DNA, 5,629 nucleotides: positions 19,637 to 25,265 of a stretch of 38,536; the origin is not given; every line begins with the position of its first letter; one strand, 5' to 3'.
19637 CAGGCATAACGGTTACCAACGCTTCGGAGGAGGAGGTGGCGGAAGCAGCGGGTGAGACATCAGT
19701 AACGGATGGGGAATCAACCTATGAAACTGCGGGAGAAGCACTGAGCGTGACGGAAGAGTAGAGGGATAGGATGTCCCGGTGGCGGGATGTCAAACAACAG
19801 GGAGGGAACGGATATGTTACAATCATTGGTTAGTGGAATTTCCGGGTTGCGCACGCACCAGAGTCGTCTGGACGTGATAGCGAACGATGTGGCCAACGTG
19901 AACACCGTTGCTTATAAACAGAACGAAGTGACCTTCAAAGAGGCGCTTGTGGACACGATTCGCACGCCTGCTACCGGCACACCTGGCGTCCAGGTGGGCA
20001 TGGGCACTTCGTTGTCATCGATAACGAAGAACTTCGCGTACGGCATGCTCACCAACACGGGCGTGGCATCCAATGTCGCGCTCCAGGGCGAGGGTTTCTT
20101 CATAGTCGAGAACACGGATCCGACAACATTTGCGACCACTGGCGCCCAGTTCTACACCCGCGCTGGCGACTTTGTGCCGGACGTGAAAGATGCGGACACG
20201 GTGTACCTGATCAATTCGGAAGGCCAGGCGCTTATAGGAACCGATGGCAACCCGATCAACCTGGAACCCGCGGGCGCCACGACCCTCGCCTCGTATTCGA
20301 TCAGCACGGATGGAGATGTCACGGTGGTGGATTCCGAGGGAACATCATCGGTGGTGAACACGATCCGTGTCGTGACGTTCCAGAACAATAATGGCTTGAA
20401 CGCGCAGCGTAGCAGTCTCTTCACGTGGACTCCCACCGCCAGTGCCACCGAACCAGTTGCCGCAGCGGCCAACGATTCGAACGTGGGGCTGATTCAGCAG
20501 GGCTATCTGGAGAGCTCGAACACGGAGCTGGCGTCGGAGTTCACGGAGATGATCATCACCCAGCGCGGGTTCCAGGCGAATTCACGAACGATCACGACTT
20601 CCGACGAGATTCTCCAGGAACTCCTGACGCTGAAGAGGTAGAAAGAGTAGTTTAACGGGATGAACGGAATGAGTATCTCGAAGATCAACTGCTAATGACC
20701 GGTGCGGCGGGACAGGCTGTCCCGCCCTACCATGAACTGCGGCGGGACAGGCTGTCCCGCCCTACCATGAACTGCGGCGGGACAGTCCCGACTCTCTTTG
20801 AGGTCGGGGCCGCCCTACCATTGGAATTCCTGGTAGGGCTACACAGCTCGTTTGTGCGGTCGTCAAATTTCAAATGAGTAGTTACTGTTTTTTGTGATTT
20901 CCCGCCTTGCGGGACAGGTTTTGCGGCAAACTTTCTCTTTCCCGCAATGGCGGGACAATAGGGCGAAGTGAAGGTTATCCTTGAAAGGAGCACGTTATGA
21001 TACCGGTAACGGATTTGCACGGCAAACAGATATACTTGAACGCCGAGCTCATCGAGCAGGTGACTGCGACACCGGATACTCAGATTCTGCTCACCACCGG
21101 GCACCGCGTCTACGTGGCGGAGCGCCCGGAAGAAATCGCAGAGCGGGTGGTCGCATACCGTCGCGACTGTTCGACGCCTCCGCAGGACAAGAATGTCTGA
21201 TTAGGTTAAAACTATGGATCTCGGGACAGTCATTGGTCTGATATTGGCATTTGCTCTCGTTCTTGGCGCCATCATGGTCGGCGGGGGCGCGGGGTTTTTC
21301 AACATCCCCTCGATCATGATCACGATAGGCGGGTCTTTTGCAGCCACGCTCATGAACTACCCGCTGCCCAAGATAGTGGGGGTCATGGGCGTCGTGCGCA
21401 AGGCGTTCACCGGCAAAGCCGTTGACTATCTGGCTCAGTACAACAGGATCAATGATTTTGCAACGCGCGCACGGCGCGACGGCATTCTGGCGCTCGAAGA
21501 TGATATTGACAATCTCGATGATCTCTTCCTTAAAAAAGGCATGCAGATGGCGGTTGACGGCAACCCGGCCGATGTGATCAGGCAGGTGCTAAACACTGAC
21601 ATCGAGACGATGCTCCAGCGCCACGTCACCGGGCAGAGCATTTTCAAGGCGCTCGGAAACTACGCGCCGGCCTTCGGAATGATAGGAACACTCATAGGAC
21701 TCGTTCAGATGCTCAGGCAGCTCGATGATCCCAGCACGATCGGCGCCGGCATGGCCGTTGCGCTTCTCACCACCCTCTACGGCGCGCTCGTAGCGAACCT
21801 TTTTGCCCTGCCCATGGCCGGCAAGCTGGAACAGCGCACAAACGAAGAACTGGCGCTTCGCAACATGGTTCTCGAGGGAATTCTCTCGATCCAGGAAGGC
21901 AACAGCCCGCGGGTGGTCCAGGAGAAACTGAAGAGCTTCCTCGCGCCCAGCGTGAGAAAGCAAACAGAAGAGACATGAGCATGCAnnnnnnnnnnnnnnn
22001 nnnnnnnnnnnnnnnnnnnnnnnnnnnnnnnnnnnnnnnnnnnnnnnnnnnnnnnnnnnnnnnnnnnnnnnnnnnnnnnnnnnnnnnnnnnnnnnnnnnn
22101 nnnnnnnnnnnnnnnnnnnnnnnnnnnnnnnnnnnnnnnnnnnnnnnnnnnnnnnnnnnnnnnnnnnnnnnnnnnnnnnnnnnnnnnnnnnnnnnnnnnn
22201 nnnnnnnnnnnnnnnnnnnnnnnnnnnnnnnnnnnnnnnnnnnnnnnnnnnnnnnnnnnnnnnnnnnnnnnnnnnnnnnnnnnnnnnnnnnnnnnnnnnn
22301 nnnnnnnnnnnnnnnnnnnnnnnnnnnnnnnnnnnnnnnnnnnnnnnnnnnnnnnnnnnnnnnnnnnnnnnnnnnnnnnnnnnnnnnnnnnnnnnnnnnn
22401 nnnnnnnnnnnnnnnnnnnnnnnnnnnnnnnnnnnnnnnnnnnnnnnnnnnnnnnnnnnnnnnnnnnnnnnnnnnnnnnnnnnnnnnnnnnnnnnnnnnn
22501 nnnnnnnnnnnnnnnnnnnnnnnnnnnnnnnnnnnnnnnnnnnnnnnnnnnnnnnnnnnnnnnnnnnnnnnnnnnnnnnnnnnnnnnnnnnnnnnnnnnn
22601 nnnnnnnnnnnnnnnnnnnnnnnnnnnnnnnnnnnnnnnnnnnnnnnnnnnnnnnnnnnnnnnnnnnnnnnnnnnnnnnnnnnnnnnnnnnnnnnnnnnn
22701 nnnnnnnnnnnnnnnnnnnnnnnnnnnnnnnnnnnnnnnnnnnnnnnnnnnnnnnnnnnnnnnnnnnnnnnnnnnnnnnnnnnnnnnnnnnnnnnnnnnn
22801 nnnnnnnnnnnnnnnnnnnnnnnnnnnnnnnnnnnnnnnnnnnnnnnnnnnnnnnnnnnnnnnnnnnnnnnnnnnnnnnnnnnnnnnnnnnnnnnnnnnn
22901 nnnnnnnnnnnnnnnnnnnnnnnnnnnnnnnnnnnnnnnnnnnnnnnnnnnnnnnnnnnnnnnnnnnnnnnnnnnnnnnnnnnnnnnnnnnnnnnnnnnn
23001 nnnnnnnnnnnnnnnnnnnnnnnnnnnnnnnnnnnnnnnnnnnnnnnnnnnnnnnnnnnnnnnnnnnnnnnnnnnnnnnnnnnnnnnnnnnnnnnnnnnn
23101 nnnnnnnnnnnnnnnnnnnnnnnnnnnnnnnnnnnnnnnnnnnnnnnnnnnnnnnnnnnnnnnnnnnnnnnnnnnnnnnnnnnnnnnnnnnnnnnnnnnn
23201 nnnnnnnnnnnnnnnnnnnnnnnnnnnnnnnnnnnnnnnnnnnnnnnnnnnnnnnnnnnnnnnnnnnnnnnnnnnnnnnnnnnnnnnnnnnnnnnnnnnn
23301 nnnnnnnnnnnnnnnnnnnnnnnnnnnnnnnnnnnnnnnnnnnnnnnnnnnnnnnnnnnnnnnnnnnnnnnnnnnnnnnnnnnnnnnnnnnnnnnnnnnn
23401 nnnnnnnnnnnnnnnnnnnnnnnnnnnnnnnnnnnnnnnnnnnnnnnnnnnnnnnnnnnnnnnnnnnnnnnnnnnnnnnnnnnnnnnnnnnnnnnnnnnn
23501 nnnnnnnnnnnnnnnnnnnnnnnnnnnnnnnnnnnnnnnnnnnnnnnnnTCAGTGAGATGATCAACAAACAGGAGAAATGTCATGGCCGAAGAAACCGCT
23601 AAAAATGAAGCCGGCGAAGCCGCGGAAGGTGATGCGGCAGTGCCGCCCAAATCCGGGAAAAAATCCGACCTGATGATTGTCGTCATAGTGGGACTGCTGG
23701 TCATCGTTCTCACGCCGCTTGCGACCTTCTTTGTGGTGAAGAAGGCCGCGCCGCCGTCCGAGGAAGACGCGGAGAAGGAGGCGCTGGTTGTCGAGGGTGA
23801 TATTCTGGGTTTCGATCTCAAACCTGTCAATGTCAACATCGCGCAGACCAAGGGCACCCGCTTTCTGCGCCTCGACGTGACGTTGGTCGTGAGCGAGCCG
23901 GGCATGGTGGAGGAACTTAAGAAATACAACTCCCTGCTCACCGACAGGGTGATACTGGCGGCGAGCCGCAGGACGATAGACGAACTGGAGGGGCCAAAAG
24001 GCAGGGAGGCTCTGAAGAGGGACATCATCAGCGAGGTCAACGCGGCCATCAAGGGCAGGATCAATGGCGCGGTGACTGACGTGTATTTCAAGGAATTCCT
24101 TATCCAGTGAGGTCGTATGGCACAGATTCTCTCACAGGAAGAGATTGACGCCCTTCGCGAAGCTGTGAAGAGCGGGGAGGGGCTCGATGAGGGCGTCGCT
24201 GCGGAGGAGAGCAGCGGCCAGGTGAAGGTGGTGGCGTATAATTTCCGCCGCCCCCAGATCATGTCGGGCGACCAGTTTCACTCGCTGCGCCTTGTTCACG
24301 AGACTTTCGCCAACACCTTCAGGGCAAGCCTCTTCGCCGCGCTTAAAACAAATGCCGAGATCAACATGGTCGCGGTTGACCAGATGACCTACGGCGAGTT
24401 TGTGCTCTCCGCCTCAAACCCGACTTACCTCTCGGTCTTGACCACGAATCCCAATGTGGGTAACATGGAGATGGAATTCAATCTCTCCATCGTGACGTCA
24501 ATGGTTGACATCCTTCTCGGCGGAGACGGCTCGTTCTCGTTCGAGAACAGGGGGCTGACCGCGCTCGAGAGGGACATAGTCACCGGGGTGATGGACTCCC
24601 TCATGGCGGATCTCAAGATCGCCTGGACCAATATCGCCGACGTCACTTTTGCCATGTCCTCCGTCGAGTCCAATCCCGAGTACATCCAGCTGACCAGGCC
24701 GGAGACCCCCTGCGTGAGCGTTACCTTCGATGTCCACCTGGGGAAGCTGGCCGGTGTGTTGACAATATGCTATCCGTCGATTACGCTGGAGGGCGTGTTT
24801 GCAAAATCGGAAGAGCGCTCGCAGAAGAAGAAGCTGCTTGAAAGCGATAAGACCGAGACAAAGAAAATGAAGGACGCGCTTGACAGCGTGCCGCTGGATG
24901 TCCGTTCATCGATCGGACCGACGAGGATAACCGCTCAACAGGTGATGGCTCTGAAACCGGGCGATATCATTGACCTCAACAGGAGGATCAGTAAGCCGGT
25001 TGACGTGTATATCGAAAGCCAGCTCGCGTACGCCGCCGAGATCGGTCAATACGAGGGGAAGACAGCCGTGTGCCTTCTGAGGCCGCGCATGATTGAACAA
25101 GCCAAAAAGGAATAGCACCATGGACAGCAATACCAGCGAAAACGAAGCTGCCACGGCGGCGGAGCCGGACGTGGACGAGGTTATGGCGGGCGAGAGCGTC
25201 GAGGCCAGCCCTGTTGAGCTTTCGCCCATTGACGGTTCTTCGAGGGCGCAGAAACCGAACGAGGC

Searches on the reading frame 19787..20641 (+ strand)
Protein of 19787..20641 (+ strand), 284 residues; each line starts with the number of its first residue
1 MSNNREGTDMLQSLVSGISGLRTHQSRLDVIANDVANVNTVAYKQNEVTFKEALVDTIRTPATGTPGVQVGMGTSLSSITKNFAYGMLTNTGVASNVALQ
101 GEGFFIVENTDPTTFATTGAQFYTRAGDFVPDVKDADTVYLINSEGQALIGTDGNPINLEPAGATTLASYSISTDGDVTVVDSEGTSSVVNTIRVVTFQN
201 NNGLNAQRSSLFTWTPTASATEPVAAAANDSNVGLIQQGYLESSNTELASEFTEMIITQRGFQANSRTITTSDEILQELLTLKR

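Call 5: search_protein_families(library=ncbifam, proteins=[window:19787-20641:+], max_evalue=0.001)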
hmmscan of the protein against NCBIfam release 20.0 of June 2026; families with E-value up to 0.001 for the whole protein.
window:19787-20641:+ (284 aa): 27 families (the best 25 are shown)
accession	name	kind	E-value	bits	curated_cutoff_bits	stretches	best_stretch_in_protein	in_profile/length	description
NF009278.1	PRK12636.1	equivalog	8.1e-71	238.6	350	1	10-284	1-263/263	flagellar basal body rod protein FlgG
NF004241.1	PRK05682.1-5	equivalog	5.5e-60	203.7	469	2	10-151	1-137/446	flagellar hook protein FlgE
TIGR03506.1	FlgEFG_subfam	subfamily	1.2e-54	186.4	70.25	2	13-149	2-121/351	flagellar hook-basal body complex protein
TIGR02488.1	flgG_G_neg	equivalog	1.5e-47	162.3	252.75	1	17-279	5-255/259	flagellar basal-body rod protein FlgG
NF004238.1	PRK05682.1-1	equivalog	1.6e-46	159.4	400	2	16-151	5-123/414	flagellar hook protein FlgE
TIGR02490.1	flgF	equivalog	2e-44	151.7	178.5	1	16-263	3-218/218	flagellar basal-body rod protein FlgF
TIGR02489.1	flgE_epsilon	equivalog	4.3e-43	147.8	412.85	2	167-283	604-718/719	flagellar hook protein FlgE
NF009456.0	PRK12816.1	equivalog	1.8e-41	142.5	416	1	10-284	1-264/264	flagellar basal body rod protein FlgG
NF004242.0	PRK05682.2-1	equivalog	5e-39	134.3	365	2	11-152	4-130/422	flagellar hook protein FlgE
NF004243.1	PRK05682.2-2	equivalog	4.6e-36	124.8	801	2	162-284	300-420/420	flagellar hook protein FlgE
NF004240.1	PRK05682.1-4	equivalog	2.6e-31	109.4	472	2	162-282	322-442/443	flagellar hook protein FlgE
NF004495.0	PRK05841.1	equivalog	1.1e-29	103.5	857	2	10-155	1-150/603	flagellar hook protein FlgE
NF040922.1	flgE_Caulobact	equivalog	3.3e-28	99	750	2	167-284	390-505/505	flagellar hook protein FlgE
NF009331.1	PRK12689.1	equivalog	4.4e-28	98.1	347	1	13-275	4-240/252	flagellar basal-body rod protein FlgF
NF005286.1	PRK06803.1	equivalog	2.1e-27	96.3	467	2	16-151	5-118/402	flagellar hook protein FlgE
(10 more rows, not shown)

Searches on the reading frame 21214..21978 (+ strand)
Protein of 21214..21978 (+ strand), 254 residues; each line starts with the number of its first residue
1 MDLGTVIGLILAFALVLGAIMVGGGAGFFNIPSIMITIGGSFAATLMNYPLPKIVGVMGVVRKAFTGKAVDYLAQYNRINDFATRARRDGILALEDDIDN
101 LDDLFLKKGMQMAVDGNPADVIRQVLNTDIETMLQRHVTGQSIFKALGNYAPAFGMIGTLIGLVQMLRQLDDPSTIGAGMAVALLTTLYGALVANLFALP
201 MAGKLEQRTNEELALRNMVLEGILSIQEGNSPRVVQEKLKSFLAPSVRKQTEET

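Call 5: search_protein_families(library=ncbifam, proteins=[window:21214-21978:+], max_evalue=0.001)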
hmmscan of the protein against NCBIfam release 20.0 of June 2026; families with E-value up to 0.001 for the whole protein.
window:21214-21978:+ (254 aa): 7 families
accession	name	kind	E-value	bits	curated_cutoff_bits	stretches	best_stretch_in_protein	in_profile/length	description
NF006527.0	PRK08990.1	equivalog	1.1e-81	273.9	341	1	1-252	1-251/254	flagellar motor protein PomA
NF005383.1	PRK06926.1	equivalog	4.5e-75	252.1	394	1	2-252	5-259/271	flagellar motor protein MotP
NF006583.0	PRK09109.1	equivalog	1.2e-64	217.8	237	1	1-243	1-245/246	flagellar motor protein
NF005997.1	PRK08124.1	equivalog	9.9e-62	208.2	340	1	1-253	1-256/259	flagellar motor stator protein MotA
NF005237.0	PRK06743.1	equivalog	1.1e-47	162.7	373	1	2-243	19-265/277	flagellar motor protein MotP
NF006284.1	PRK08456.1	equivalog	7.1e-45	153.2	380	1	1-248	1-250/252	flagellar motor stator protein MotA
TIGR03818.1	MotA1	equivalog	5.3e-22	78.3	303.8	2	112-246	132-268/282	flagellar motor stator protein MotA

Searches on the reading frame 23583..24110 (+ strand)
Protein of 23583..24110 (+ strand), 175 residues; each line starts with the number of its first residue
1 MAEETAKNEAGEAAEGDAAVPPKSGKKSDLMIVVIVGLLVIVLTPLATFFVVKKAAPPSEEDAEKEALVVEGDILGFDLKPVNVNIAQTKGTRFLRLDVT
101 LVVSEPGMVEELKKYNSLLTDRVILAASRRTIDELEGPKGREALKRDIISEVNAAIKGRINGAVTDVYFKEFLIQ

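Call 6: search_protein_families(library=pfam, proteins=[window:23583-24110:+], max_evalue=0.001)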
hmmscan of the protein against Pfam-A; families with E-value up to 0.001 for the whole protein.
window:23583-24110:+ (175 aa): 1 family
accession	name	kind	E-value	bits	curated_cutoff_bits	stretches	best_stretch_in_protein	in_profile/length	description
PF03748.19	FliL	-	1.7e-19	70.7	24.6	1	77-175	2-103/103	Flagellar basal body-associated protein FliL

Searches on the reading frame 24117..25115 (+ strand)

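Call 6: search_protein_families(library=pfam, proteins=[window:24117-25115:+], max_evalue=0.001)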
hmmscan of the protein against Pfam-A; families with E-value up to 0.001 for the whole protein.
window:24117-25115:+ (332 aa): 2 families
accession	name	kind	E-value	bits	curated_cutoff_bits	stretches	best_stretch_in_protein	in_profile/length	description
PF02154.20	FliM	-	1.1e-47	162.9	27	1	41-228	1-189/192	Flagellar motor switch protein FliM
PF01052.25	FliMN_C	-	1.4e-16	60.6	23.8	1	254-320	2-68/73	Type III flagellar switch regulator (C-ring) FliN C-term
